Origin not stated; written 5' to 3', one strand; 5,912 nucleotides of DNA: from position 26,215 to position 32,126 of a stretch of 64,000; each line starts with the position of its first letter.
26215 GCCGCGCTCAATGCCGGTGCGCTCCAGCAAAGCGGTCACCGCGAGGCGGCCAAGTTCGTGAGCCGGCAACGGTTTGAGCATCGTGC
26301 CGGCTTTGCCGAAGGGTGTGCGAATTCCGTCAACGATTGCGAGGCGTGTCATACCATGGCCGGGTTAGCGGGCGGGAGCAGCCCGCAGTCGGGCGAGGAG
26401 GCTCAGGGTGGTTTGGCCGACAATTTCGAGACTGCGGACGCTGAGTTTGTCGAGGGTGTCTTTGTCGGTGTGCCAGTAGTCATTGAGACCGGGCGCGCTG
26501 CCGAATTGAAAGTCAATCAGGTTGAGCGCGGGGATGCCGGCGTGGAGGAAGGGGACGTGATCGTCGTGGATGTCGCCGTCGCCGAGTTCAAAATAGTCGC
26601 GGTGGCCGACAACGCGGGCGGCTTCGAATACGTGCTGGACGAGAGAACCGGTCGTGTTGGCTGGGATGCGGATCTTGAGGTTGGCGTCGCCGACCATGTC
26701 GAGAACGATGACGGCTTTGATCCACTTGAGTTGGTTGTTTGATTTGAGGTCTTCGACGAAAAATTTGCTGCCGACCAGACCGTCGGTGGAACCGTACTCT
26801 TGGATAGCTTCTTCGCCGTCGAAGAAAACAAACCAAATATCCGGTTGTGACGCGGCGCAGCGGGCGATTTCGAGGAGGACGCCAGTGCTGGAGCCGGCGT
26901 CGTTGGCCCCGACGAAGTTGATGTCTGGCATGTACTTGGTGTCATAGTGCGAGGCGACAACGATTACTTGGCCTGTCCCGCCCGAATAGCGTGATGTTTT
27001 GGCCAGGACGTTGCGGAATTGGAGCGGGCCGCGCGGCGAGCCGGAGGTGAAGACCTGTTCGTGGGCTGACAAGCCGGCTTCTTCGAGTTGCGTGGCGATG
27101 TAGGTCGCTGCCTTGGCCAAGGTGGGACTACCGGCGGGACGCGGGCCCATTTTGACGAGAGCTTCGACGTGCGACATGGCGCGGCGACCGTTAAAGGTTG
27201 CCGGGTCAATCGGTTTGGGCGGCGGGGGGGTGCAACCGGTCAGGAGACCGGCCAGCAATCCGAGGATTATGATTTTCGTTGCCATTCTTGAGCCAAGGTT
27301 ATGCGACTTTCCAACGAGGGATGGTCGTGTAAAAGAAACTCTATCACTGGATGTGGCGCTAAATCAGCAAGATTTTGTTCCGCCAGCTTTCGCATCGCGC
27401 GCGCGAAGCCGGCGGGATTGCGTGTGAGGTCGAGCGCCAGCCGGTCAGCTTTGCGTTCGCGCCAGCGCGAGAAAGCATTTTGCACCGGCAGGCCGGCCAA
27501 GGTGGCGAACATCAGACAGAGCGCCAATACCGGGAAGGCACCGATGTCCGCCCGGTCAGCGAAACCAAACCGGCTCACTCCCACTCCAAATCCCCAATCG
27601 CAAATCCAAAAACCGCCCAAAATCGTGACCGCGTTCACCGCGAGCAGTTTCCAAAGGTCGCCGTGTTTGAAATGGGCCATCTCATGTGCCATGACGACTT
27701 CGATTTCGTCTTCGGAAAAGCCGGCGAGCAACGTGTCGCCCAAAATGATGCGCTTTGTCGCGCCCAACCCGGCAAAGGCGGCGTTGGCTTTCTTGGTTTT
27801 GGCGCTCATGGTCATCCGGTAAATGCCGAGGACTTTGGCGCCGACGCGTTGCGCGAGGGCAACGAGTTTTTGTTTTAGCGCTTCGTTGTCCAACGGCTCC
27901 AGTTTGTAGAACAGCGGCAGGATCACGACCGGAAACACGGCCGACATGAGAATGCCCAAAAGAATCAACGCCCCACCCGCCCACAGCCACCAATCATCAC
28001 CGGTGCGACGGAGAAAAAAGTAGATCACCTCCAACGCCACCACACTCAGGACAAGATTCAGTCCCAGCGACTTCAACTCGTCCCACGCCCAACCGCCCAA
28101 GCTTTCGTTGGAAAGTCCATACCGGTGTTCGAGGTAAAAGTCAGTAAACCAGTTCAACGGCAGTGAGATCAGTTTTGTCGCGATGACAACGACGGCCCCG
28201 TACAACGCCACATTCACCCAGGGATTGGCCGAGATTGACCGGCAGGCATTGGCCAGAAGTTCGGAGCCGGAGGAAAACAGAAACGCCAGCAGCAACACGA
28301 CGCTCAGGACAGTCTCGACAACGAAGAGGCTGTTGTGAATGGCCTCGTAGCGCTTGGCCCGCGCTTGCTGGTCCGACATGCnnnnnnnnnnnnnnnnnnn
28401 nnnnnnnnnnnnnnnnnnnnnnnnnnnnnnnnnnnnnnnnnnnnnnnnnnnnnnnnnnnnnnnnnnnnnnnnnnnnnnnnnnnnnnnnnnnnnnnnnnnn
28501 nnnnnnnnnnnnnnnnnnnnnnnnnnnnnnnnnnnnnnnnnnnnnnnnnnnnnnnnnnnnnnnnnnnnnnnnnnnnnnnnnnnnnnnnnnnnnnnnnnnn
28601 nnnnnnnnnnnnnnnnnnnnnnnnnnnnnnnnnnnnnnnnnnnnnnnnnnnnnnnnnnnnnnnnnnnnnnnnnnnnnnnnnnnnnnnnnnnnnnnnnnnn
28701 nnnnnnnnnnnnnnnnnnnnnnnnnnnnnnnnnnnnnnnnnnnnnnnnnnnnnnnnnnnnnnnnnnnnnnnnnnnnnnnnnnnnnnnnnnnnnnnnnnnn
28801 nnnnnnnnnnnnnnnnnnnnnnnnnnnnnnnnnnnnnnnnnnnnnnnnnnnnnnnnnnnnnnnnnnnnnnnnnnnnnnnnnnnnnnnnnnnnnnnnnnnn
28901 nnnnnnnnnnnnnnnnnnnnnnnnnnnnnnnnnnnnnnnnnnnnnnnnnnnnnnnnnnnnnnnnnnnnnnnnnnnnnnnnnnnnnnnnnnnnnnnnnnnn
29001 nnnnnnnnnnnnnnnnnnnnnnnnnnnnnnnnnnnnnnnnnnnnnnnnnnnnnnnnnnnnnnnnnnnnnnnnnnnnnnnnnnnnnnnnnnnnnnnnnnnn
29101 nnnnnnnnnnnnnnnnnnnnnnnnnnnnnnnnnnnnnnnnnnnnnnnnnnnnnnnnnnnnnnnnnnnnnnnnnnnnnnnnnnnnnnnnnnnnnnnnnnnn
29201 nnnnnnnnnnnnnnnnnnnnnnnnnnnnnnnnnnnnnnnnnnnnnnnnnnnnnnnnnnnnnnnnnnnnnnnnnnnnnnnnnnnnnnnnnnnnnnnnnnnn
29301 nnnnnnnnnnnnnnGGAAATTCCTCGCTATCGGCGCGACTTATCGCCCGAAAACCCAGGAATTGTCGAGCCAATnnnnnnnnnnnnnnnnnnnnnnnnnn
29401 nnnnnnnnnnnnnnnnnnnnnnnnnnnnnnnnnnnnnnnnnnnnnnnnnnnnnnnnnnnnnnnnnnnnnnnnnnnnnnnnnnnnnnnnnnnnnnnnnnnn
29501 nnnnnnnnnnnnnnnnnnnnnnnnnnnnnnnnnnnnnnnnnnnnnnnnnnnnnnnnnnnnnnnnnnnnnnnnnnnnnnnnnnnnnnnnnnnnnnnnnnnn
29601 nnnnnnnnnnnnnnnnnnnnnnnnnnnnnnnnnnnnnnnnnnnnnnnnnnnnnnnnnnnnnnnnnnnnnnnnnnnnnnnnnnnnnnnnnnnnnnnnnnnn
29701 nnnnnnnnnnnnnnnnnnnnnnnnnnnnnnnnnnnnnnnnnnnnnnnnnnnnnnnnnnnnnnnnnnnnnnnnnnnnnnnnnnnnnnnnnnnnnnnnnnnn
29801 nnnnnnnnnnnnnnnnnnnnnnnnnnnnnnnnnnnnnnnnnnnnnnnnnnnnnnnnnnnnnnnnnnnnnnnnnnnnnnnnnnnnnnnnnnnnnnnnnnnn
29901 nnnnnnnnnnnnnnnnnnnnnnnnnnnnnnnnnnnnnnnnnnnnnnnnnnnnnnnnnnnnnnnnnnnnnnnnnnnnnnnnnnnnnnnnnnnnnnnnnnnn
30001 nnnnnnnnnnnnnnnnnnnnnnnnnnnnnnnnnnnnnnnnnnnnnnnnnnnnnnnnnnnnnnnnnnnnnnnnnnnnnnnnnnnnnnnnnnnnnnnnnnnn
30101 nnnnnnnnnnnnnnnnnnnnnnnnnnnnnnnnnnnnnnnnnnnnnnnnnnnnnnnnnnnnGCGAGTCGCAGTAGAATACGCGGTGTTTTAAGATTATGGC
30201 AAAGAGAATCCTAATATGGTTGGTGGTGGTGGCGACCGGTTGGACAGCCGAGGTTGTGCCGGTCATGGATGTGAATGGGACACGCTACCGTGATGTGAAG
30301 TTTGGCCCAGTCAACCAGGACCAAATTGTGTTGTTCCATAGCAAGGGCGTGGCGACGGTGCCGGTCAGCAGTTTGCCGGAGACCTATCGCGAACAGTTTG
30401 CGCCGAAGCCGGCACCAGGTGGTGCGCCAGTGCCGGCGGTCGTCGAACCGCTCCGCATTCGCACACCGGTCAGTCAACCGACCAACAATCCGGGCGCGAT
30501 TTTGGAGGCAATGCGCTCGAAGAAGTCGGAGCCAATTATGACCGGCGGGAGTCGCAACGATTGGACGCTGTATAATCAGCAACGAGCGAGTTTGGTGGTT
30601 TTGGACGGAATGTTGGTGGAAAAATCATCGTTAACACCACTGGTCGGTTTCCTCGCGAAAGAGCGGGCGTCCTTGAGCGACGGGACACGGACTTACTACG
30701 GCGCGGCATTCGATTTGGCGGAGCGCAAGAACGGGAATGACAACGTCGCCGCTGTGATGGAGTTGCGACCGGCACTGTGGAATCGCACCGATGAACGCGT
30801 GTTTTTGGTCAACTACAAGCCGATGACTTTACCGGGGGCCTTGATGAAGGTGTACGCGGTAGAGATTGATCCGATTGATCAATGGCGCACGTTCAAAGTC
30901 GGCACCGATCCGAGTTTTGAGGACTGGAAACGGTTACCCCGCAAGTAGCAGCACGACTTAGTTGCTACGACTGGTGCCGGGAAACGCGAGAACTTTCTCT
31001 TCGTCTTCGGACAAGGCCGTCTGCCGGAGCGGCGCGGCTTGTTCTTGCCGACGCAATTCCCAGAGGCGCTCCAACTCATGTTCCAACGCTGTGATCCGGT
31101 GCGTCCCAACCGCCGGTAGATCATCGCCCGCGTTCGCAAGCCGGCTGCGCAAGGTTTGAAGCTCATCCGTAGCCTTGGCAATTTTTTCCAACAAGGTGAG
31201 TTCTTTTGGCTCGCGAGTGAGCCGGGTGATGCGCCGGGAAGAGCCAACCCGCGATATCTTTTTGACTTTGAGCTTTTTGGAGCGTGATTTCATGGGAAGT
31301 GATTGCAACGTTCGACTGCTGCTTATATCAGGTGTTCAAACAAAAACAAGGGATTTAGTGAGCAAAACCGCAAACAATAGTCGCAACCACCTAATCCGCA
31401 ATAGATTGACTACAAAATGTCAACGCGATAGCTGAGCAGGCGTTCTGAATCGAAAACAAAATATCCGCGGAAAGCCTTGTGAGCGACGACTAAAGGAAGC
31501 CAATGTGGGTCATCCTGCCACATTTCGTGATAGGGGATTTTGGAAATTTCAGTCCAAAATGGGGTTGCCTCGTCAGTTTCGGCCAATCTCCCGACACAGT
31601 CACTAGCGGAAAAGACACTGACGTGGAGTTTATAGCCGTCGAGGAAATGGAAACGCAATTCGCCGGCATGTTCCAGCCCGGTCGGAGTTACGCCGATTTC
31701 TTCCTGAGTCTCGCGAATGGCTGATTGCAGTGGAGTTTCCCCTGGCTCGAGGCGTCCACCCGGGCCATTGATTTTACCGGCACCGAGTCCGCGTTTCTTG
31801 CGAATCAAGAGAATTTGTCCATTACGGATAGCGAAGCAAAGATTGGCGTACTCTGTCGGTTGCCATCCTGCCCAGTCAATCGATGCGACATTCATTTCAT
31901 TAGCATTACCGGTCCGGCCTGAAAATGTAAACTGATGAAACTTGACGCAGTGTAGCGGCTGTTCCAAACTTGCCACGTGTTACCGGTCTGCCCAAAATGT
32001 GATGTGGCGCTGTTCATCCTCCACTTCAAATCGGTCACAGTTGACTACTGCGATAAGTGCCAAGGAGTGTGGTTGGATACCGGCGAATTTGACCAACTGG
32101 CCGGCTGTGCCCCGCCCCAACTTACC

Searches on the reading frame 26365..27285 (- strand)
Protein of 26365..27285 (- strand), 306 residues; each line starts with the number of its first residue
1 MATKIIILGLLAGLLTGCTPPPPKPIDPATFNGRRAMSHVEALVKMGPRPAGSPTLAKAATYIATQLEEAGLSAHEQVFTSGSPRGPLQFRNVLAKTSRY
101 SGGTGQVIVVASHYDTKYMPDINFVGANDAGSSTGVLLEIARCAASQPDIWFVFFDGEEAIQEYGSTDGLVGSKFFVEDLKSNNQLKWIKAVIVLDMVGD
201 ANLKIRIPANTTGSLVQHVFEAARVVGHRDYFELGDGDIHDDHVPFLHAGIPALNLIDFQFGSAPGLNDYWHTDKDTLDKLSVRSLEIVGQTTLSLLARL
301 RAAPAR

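Call 18: search_protein_families(library=pfam, proteins=[window:26365-27285:-], max_evalue=0.0001)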
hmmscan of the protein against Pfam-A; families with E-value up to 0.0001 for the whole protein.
window:26365-27285:- (306 aa): 1 family
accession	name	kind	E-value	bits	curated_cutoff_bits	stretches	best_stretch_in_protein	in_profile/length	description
PF04389.22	Peptidase_M28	-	2e-35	122.7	21.3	1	92-295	1-191/193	Peptidase family M28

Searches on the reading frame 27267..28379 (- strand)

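Call 18: search_protein_families(library=pfam, proteins=[window:27267-28379:-], max_evalue=0.0001)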
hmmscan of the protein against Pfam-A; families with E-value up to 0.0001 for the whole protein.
window:27267-28379:- (370 aa): 3 families
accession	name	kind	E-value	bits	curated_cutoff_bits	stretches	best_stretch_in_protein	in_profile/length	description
PF16491.10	Peptidase_M48_N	-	8.8e-30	104.3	27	1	6-159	25-179/179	CAAX prenyl protease N-terminal, five membrane helices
PF01435.24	Peptidase_M48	-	4.7e-27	95.5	20.3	1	162-366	1-185/186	Peptidase family M48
PF05569.17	Peptidase_M56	-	9.4e-09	35.3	31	1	130-254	103-221/296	BlaR1 peptidase M56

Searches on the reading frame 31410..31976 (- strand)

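Call 18: search_protein_families(library=pfam, proteins=[window:31410-31976:-], max_evalue=0.0001)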
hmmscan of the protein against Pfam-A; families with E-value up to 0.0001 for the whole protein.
window:31410-31976:- (188 aa): 2 families
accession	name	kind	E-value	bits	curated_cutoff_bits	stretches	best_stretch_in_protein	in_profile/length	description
PF00293.34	NUDIX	-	1.1e-14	55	21.1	1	47-161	8-132/134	NUDIX domain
PF14815.12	NUDIX_4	-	7.7e-06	26.1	35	1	48-129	3-78/113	NUDIX domain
